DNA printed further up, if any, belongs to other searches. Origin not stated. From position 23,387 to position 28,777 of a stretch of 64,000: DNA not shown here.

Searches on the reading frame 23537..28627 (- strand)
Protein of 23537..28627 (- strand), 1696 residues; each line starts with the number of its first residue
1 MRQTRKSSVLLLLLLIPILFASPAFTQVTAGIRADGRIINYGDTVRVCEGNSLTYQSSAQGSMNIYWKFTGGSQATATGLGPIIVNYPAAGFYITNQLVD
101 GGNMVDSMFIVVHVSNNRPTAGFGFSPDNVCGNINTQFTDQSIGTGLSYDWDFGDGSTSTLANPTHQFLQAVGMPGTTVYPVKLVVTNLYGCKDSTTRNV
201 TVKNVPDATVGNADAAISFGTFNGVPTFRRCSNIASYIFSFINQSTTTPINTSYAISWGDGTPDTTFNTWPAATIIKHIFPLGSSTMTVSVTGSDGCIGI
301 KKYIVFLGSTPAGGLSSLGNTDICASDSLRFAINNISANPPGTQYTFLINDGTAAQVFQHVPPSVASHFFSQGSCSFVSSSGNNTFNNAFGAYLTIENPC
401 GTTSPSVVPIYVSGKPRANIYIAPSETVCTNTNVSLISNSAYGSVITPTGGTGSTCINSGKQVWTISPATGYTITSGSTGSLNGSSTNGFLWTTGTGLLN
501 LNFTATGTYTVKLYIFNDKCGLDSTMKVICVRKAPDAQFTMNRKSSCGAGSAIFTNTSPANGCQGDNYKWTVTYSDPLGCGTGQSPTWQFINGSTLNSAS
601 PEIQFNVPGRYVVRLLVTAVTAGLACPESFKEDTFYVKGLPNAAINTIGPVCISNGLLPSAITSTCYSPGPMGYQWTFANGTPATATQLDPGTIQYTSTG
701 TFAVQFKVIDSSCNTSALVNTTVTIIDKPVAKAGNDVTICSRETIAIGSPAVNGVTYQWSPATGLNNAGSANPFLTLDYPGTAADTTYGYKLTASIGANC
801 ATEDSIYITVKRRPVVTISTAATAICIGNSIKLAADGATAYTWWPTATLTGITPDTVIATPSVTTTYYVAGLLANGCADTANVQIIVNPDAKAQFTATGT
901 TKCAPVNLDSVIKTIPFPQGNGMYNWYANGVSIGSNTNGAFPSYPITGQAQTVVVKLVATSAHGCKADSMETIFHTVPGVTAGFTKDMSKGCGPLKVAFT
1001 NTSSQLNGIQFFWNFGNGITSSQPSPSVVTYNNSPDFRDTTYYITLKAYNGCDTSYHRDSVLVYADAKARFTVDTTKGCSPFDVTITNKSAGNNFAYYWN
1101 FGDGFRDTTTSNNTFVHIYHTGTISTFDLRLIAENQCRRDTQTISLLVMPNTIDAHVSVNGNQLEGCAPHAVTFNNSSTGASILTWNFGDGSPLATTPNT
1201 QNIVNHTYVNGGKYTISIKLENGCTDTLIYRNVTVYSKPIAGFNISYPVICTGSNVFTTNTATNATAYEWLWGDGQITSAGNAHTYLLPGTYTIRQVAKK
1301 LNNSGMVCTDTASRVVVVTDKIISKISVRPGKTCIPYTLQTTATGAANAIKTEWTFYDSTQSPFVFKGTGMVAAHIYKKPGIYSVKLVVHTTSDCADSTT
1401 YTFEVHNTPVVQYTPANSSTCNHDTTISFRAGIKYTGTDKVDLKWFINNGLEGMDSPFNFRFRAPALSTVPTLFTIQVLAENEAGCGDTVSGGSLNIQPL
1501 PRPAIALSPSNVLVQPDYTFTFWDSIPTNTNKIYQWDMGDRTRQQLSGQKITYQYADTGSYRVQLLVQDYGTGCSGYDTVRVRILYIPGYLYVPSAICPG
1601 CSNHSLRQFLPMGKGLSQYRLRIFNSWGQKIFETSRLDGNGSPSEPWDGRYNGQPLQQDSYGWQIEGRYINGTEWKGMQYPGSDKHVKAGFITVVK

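Call 80: search_protein_families(library=pfam, proteins=[window:23537-28627:-], max_evalue=0.0001)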
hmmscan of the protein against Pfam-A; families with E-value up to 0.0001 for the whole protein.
window:23537-28627:- (1696 aa): 3 families
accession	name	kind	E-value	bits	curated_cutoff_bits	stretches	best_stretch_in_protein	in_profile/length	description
PF18911.6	PKD_4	-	1.6e-61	204.8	27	5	134-201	22-84/85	PKD domain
PF00801.26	PKD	-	1.4e-44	150.4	23.5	2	1506-1569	3-67/80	PKD domain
PF19081.6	Ig_7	-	1e-05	26.1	27.3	1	815-889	2-84/84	Ig-like domain CHU_C associated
